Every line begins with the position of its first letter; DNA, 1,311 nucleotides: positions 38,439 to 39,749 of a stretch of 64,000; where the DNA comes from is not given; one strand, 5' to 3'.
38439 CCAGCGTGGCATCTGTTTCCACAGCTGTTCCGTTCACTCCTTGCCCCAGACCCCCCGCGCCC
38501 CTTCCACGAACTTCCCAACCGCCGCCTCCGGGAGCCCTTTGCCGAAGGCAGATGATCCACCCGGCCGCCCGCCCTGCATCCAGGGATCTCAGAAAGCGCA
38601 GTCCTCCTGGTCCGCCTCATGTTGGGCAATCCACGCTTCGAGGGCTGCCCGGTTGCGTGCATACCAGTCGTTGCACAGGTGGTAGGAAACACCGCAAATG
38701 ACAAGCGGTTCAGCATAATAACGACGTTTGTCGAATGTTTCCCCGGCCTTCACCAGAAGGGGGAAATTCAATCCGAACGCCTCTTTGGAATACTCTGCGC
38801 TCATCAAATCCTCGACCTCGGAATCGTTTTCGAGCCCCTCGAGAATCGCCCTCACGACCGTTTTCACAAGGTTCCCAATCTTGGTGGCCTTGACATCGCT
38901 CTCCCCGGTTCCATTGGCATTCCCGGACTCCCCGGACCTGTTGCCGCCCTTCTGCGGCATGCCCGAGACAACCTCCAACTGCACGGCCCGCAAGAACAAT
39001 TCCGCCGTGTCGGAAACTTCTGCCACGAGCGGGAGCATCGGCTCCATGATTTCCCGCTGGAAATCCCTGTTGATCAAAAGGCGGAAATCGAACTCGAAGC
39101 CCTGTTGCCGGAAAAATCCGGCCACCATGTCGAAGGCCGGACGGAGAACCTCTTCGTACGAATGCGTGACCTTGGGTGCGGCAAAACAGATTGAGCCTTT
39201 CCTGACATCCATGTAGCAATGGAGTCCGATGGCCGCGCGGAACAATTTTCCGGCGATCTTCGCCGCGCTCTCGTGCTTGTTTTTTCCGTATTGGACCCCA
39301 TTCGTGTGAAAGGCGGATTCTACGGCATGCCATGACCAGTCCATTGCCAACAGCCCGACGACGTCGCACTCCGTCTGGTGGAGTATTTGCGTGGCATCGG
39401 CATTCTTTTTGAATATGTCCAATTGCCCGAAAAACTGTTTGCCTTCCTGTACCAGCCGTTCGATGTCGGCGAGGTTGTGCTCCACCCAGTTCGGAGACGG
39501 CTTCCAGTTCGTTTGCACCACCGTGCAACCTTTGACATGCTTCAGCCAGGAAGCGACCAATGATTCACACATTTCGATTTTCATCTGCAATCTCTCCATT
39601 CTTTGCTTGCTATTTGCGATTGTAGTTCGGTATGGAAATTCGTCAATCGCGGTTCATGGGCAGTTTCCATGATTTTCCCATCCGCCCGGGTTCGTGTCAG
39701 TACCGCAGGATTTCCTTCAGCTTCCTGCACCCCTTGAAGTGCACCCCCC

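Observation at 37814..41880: Self-promoted lower-G+C operon built around a cytoplasmic BspA-type LRR protein: candidate uncharacterised conflict/defence module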

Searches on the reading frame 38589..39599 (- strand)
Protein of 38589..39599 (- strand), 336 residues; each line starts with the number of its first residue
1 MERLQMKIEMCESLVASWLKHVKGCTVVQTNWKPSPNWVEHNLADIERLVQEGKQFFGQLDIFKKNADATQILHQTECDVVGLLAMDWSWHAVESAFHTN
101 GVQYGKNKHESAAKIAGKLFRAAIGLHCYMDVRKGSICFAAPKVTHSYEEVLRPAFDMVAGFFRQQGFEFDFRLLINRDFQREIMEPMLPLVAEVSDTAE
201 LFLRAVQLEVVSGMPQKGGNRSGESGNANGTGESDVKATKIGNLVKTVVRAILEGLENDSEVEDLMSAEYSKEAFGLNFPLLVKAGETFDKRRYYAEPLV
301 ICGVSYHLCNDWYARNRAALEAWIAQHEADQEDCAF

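Call 3: search_protein_families(library=pfam, max_evalue=1, proteins=[window:38589-39599:-])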
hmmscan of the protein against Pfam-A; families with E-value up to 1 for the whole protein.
window:38589-39599:- (336 aa): 1 family
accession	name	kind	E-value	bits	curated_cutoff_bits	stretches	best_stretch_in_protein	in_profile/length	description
PF21875.2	CAPN13-like_C_EFh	-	0.21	11.9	27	1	252-283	28-59/72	Calpain-13-like, C-terminal EF-hand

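Call 4: search_protein_families(library=padloc, max_evalue=1, proteins=[window:38589-39599:-])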
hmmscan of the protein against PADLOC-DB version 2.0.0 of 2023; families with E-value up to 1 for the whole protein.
window:38589-39599:- (336 aa): 0 families

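Call 5: search_protein_families(library=ncbifam, max_evalue=1, proteins=[window:38589-39599:-])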
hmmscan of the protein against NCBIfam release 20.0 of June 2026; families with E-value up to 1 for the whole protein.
window:38589-39599:- (336 aa): 1 family
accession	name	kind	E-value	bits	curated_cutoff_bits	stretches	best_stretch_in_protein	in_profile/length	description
NF050186.1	TransRegGliRPseudo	equivalog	0.081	12.3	570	1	5-71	135-198/338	AraC family transcriptional regulator GliR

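Call 6: search_protein_families(library=phrogs, max_evalue=1, proteins=[window:38589-39599:-])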
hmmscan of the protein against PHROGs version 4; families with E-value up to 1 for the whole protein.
window:38589-39599:- (336 aa): 1 family
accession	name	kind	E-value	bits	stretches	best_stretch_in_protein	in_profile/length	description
phrog_12686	-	unknown function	0.33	11.9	0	79-95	6-22/154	-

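Call 8: find_encoding_contigs(protein=window:38589-39599:-, flank=10000, max_places=6)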
Protein window:38589-39599:- (336 aa): no gene with exactly this product is on record in the collection.

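Call 9: search_solved_structures(query=window:38589-39599:-, max_evalue=10)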
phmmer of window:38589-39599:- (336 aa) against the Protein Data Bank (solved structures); distinct sequences matched with E-value up to 10: 0.

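Call 11: find_encoding_contigs(protein=window:38589-39584:-, flank=10000, max_places=6)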
Protein window:38589-39584:- (331 aa): 23 contigs read that carry it; 6 places shown.
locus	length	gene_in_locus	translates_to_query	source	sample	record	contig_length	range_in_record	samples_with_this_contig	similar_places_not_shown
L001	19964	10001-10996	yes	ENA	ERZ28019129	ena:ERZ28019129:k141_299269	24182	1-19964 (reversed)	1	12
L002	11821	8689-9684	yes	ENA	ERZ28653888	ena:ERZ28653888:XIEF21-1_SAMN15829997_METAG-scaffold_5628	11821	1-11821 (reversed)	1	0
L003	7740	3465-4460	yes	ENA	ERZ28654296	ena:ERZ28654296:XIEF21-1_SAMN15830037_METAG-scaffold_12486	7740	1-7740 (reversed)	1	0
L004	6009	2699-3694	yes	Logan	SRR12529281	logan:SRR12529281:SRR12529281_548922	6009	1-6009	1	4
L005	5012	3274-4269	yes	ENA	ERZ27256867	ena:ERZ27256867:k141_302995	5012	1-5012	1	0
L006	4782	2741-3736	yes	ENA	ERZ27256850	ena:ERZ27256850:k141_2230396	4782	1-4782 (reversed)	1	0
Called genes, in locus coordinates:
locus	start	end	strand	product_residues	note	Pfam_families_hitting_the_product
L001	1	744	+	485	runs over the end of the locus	-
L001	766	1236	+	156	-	PF05932:CesT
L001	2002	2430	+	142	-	PF02537:CRCB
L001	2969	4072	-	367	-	PF13306:LRR_5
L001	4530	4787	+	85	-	-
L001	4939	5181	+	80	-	PF02604:PhdYeFM_antitox (weak)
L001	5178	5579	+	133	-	PF02661:Fic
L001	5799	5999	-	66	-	-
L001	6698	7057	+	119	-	PF04545:Sigma70_r4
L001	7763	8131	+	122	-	-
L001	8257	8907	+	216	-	-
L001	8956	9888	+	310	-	-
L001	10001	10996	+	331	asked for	-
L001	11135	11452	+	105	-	-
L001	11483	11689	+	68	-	-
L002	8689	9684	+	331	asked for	-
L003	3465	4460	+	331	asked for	-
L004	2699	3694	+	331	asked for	-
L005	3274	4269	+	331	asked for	-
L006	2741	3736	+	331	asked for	-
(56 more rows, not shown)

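Call 13: find_homologous_proteins(query=window:38589-39584:-, max_evalue=0.001)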
Query window:38589-39584:- (331 aa): 148 proteins with E <= 0.001 among 2058 candidates; the best 120 are listed.
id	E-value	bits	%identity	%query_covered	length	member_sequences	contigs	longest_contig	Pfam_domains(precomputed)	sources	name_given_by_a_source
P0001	1.2e-212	723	96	100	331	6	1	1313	-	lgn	-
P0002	4.6e-155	534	73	98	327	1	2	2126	-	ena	-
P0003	2.6e-114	400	56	98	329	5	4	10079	-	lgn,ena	-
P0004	9.7e-114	398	56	98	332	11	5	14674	-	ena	-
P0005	1.1e-113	398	57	98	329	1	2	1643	-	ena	-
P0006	1.7e-112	394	56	99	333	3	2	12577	-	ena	-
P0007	3.8e-107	376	54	99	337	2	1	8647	-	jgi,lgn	-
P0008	8.5e-106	372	54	99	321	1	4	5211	-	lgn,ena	-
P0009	1.4e-101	358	52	97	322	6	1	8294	-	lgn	-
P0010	6.9e-75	270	42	98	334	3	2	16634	-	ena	-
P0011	4.0e-70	255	42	99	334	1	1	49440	-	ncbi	-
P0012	8.5e-70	253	42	98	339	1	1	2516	-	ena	-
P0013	2.1e-68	249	42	98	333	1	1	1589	-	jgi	-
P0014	4.1e-67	245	40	99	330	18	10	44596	-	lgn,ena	-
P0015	1.0e-65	240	41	97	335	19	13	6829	-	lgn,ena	-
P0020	5.8e-62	228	38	99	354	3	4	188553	-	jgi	jgi:hypothetical protein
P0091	1.5e-36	144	39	61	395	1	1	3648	-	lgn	-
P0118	2.8e-30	124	35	63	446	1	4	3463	-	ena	-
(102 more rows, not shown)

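Call 18: search_solved_structures(query=A1, max_evalue=10, show_alignments=2)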
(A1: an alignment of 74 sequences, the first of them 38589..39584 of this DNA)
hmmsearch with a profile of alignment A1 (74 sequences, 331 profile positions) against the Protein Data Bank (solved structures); distinct sequences matched with E-value up to 10: 0.
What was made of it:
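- On PD-(D/E)xK restriction-endonuclease-like fold (331-aa N-domain): No PDB sequence hit (calls 9, 18).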

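Call 19: find_encoding_contigs(protein=P0004, flank=7000, max_places=3)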
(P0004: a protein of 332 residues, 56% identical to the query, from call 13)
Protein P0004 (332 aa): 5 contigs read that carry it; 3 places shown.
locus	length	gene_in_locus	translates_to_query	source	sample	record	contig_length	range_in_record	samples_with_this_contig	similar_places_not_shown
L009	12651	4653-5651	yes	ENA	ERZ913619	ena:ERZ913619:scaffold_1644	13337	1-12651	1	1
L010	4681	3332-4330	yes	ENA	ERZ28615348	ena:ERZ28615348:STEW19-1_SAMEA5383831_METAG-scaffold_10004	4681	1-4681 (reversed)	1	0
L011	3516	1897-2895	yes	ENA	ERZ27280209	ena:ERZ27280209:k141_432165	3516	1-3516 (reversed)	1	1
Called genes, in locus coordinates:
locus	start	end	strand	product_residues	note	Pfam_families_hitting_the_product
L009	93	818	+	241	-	-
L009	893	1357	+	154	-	-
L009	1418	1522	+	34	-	-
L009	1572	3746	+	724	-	PF13238:AAA_18 (faint), PF20720:nSTAND3 (faint), PF00493:MCM (faint), PF01078:Mg_chelatase (faint), PF02367:TsaE (faint), PF06068:TIP49 (faint), PF00004:AAA, PF00004:AAA, +20 more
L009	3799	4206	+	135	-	-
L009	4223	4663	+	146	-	PF00293:NUDIX, PF14815:NUDIX_4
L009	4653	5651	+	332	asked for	-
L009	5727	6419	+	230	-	-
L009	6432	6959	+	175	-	-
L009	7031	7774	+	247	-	PF00149:Metallophos, PF12850:Metallophos_2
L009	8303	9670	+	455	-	PF13173:AAA_14, PF13635:DUF4143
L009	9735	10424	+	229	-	PF00149:Metallophos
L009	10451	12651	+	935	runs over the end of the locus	PF00890:FAD_binding_2 (weak), PF07992:Pyr_redox_2 (weak), PF12831:FAD_oxidored, PF13450:NAD_binding_8 (weak)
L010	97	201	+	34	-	-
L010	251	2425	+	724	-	PF13238:AAA_18 (faint), PF20720:nSTAND3 (faint), PF00493:MCM (faint), PF01078:Mg_chelatase (faint), PF02367:TsaE (faint), PF06068:TIP49 (faint), PF00004:AAA, PF00004:AAA, +20 more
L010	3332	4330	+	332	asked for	-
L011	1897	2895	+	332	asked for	-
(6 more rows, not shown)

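Call 20: find_encoding_contigs(protein=P0011, flank=7000, max_places=2)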
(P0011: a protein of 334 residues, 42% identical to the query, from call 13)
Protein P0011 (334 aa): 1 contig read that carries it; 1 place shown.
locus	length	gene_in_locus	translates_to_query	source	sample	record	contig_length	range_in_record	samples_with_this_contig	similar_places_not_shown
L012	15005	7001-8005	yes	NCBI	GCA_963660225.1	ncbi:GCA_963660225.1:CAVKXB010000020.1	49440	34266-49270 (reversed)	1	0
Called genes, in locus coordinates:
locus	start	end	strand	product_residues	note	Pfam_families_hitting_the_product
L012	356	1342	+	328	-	-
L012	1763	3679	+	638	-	PF03235:GmrSD_N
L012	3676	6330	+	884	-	PF03235:GmrSD_N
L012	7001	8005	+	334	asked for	-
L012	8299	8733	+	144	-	-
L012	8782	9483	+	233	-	-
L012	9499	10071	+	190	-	-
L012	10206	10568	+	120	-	-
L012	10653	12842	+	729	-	-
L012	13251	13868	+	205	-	PF04542:Sigma70_r2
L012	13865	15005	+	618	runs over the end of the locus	-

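Call 21: find_encoding_contigs(protein=P0020, flank=7000, max_places=2)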
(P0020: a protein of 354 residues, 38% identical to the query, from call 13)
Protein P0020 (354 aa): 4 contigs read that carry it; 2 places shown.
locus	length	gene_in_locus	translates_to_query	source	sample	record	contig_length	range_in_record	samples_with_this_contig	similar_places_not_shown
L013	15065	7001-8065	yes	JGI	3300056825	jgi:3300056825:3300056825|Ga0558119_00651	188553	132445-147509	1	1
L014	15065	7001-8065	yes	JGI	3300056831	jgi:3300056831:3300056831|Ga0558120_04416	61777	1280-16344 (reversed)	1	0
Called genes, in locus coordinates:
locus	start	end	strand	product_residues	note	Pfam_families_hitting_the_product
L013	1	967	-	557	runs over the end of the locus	PF07690:MFS_1 (weak)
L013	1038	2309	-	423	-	PF07690:MFS_1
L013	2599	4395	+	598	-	PF00034:Cytochrom_C (weak), PF13442:Cytochrome_CBB3, PF02239:Cytochrom_D1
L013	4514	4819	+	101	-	PF00034:Cytochrom_C, PF13442:Cytochrome_CBB3 (weak)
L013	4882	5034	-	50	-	-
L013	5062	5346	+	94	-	PF13545:HTH_Crp_2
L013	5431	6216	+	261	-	PF00590:TP_methylase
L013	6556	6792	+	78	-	PF01381:HTH_3, PF13560:HTH_31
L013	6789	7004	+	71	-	PF13657:Couple_hipA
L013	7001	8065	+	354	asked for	-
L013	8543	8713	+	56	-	PF13711:DUF4160 (weak)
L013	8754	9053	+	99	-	PF10387:DUF2442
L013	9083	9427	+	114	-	-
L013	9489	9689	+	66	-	-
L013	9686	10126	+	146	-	-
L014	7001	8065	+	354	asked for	-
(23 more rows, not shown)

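Call 28: predict_structure(alignment_id=A1)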
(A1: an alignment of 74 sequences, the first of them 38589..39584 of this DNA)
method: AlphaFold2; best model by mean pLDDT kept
length: 331 residues; sequences in the alignment: 74
mean_pLDDT: 90.2   pTM: 0.66
mean pLDDT of the five models: 90.2, 89.8, 89.3, 89.1, 88.4
residues with pLDDT >= 90: 249; 70-90: 54; 50-70: 9; < 50: 19
segments of 3 or more residues with pLDDT < 50: 214-231
pLDDT, mean of each block of 10 residues (from residue 1): 86 97 97 97 97 89 91 97 96 88 95 98 98 97 97 98 98 96 89 84 80 47 40 79 95 95 98 98 96 96 97 96 79 42
secondary structure, 60 per line:
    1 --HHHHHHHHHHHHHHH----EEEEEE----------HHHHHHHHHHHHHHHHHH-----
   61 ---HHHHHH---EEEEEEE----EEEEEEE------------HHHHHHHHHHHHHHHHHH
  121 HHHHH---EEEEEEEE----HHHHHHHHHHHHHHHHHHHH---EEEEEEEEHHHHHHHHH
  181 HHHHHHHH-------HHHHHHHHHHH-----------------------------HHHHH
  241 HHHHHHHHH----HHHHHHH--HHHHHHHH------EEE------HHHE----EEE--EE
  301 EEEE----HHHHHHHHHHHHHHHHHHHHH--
elements in order: H3-17 E22-27 H38-55 H64-69 E73-79 E84-90 H103-125 E129-136 H141-160 E164-171 H172-188 H196-206 H236-249 H254-260 H263-270 E277-279 E294-296 E299-304 H309-329
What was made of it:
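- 38589..39584 (-): 331-aa two-domain protein: a restriction-endonuclease-like N-domain (residues ~1-205) and a C-terminal RYY..W module (residues ~229-325). Model pLDDT 90 (call 28).
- On PD-(D/E)xK restriction-endonuclease-like fold (331-aa N-domain): Model elements H3-17, E22-27, E73-79, E84-90, H103-125, E129-136 (call 28).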

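Call 30: fold_search(model_id=the predicted structure, library=pdb)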
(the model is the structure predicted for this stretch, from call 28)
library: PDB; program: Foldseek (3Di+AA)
matches with E <= 10: 538; with E <= 0.001: 0
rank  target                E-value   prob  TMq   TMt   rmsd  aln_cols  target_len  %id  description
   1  1kcf_A                6.9e-02  0.16  0.18  0.22  16.5       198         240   11  Crystal Structure of the Yeast Mitochondrial Holliday Junction Resolvase, Ydc2 (released 2001-11-28)
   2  6p8v_C                8.7e-02  0.25  0.20  0.21  14.7       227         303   10  Structure of E. coli MS115-1 HORMA:CdnC:Trip13 complex (released 2019-12-25)
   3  6bzf_C                1.3e-01  0.20  0.17  0.24  14.5       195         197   10  Structure of S. cerevisiae Zip2:Spo16 complex, C2 form (released 2018-02-14)
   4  6bzg_A                1.5e-01  0.25  0.18  0.27  19.4       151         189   12  Structure of S. cerevisiae Zip2:Spo16 complex, P212121 form (released 2018-02-14)
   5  1d02_A                2.2e-01  0.23  0.23  0.34  10.2       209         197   12  CRYSTAL STRUCTURE OF MUNI RESTRICTION ENDONUCLEASE IN COMPLEX WITH COGNATE DNA (released 2000-03-08)
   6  1d02_B                2.2e-01  0.12  0.18  0.24  11.2       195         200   12  CRYSTAL STRUCTURE OF MUNI RESTRICTION ENDONUCLEASE IN COMPLEX WITH COGNATE DNA (released 2000-03-08)
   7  6bzf_G                2.6e-01  0.20  0.18  0.28  19.0       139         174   13  Structure of S. cerevisiae Zip2:Spo16 complex, C2 form (released 2018-02-14)
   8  8dgf_B                2.6e-01  0.16  0.20  0.06  14.9       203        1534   12  Avs4 bound to phage PhiV-1 portal (released 2022-08-03)
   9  4ktw_A                2.8e-01  0.20  0.19  0.31  10.0       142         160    8  Lactococcus phage 67 RuvC - apo form (released 2013-08-14)
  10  8hra_A                3.0e-01  0.07  0.15  0.08  22.5       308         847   14  Structure of heptameric RdrA ring in RNA-loading state (released 2023-02-01)
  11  7vjt_A                3.3e-01  0.08  0.13  0.15  14.5       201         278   11  Crystal Structure of Mtb Pks13-TE in complex with inhibitor coumestan derivative 8 (released 2022-09-28)
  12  2gb7_C                3.8e-01  0.12  0.15  0.17  10.8       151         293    9  Metal-depleted Ecl18kI in complex with uncleaved, modified DNA (released 2006-06-20)
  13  1v4s                  4.0e-01  0.28  0.15  0.12   5.2        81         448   14  Crystal structure of human glucokinase (released 2004-03-30)
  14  9yhl_B                4.0e-01  0.23  0.16  0.28   8.2        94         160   10  Crystal structure of Chikungunya virus nsP3 macrodomain N24A D31N double mutant (P31 crystal form) in complex with ADP (released 2025-11-26)
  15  3qic                  4.0e-01  0.16  0.14  0.11   5.5        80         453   16  The structure of human glucokinase E339K mutation (released 2011-06-01)
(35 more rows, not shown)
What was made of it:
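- On PD-(D/E)xK restriction-endonuclease-like fold (331-aa N-domain): Best PDB fold hit E 0.069; restriction-endonuclease-type folds score E 0.13-1 (call 30).
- Seven of the top 50 sub-threshold PDB hits have a restriction-endonuclease-type fold: MunI, Ecl18kI, XPF, Zip2-Spo16, the Avs4 nuclease domain, Nt.BspD6I and FAN1 (call 30).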

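Call 32: find_related_loci(query=A1, collection=genome_contigs, flank=8000)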
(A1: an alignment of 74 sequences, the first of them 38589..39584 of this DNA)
Query A1 (331 aa) in genome_contigs; peptide patterns used: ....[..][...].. (x = any residue, [..] = any of these).
343 stretches matched a pattern; 293 encode a relative of the query (tblastn E <= 1e-3); the best 80 are kept; 80 distinct loci.
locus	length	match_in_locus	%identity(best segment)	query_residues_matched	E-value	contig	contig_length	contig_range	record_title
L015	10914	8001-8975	40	1-327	2e-73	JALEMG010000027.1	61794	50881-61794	MAG: Lentisphaeria bacterium isolate SUG133 k141_8709929, whole genome shotgun sequence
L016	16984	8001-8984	41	1-322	7e-73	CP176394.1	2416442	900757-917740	Oscillospiraceae bacterium LBM23126 chromosome, complete genome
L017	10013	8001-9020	41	1-323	4e-72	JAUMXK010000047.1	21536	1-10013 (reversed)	MAG: Eubacteriales bacterium isolate S15M_Sa_66 NODE_1197_length_21536_cov_10.337182, whole genome shotgun sequence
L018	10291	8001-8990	37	1-322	6e-71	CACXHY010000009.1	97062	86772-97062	MAG: uncultured Clostridiales bacterium isolate RUG11272 genome assembly, contig: RUG11272_asm_9, whole genome shotgun s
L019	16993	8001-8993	38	1-322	1e-69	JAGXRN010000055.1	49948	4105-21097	MAG: Dethiobacter sp. isolate CROMO_A_105 c_000000706925, whole genome shotgun sequence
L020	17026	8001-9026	37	1-319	1e-69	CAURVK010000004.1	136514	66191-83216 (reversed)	MAG TPA_asm: uncultured Campylobacter sp. isolate ERR9969212_bin.4_MetaWRAP_v1.3_MAG genome assembly, contig: ERZ2161599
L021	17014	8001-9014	36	1-322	6e-69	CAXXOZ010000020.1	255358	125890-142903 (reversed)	MAG: uncultured Parasporobacterium sp. isolate 16718cfd-1f25-469d-8975-09e71612c014 genome assembly, contig: contig_20,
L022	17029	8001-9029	36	1-319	4e-69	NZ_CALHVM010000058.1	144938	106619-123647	MAG: uncultured Campylobacter sp. isolate ERR589469_bin.92_CONCOCT_v1.1_MAG ERZ773002.14, whole genome shotgun sequence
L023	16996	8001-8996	38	1-322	9e-69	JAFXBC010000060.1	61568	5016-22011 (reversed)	MAG: Clostridia bacterium isolate RGIG6254 Sheep_Rectum-2__c730899, whole genome shotgun sequence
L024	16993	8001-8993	38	1-322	8e-69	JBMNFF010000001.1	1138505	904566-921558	MAG: Bacillota bacterium isolate SBF912LR0HQ0014 contig_10701, whole genome shotgun sequence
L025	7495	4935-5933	37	1-322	7e-68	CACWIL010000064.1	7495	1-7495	uncultured bacterium isolate RUG10609 genome assembly, contig: RUG10609_asm_64, whole genome shotgun sequence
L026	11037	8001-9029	37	1-319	1e-67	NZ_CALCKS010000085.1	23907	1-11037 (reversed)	MAG: uncultured Campylobacter sp. isolate ERR589365_bin.76_CONCOCT_v1.1_MAG ERZ772754.886, whole genome shotgun sequence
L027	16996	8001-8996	38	1-322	1e-67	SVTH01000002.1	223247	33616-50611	MAG: Oscillospiraceae bacterium isolate SIG690 NODE_764_length_223247_cov_4.851501, whole genome shotgun sequence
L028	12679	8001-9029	37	1-319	1e-67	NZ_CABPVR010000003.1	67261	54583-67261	Campylobacter concisus isolate 2013-87946, whole genome shotgun sequence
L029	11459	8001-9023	37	1-323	4e-67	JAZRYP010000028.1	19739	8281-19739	MAG: Bacteroidaceae bacterium isolate T1900044949_TA20190002.MAGScoT_cleanbin_000064 SGB_3551_k141_219801, whole genome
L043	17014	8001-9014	35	1-322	4e-65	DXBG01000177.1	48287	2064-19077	MAG TPA_asm: Candidatus Blautia pullicola isolate 1068 ChiHcec17__C140855_L48287_SAMN08010063, whole genome shotgun sequ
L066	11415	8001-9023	35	1-323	1e-62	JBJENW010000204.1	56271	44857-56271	MAG: Lachnospiraceae bacterium isolate PUUB16_bin.009 NODE_370_length_56271_cov_28.296695, whole genome shotgun sequence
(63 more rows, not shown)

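Call 33: find_related_loci(query=A1, collection=viral_contigs, flank=8000)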
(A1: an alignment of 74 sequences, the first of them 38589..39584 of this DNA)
Query A1 (331 aa) in viral_contigs; peptide patterns used: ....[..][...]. (x = any residue, [..] = any of these).
85 stretches matched a pattern; 20 encode a relative of the query (tblastn E <= 1e-3); 20 distinct loci.
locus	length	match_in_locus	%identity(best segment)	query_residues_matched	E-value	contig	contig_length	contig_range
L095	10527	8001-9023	38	1-322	3e-66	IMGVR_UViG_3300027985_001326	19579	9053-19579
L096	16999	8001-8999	35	1-324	1e-63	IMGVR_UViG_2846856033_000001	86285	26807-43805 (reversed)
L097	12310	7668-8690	35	1-323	2e-63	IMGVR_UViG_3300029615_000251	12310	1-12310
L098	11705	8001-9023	35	1-323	2e-63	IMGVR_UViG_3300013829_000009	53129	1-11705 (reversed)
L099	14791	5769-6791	34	1-323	8e-60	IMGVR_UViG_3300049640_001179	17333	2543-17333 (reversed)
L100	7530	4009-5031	34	1-323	8e-60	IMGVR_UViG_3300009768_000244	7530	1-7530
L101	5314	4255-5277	34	1-323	8e-60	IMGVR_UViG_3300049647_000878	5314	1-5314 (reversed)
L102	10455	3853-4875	34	1-323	1e-59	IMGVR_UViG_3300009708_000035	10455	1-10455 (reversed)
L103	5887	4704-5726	34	1-323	2e-59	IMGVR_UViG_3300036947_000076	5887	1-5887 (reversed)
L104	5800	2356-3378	33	1-323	7e-57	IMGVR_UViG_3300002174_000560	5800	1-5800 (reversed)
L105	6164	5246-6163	34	1-293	2e-53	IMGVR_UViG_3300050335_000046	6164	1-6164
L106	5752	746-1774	34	1-320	2e-50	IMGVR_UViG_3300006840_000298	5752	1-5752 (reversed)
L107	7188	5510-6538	34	1-320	8e-50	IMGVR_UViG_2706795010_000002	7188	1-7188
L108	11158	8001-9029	34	1-320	8e-50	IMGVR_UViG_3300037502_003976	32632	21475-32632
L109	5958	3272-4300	34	1-320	8e-50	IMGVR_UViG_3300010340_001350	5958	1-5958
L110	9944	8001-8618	40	1-203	3e-41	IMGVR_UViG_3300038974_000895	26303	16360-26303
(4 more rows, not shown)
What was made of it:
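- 38589..39584 (-): Family of at least 148 proteins (call 13), 293 matches among the species genomes scanned (call 32) and 20 viral contigs (call 33).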
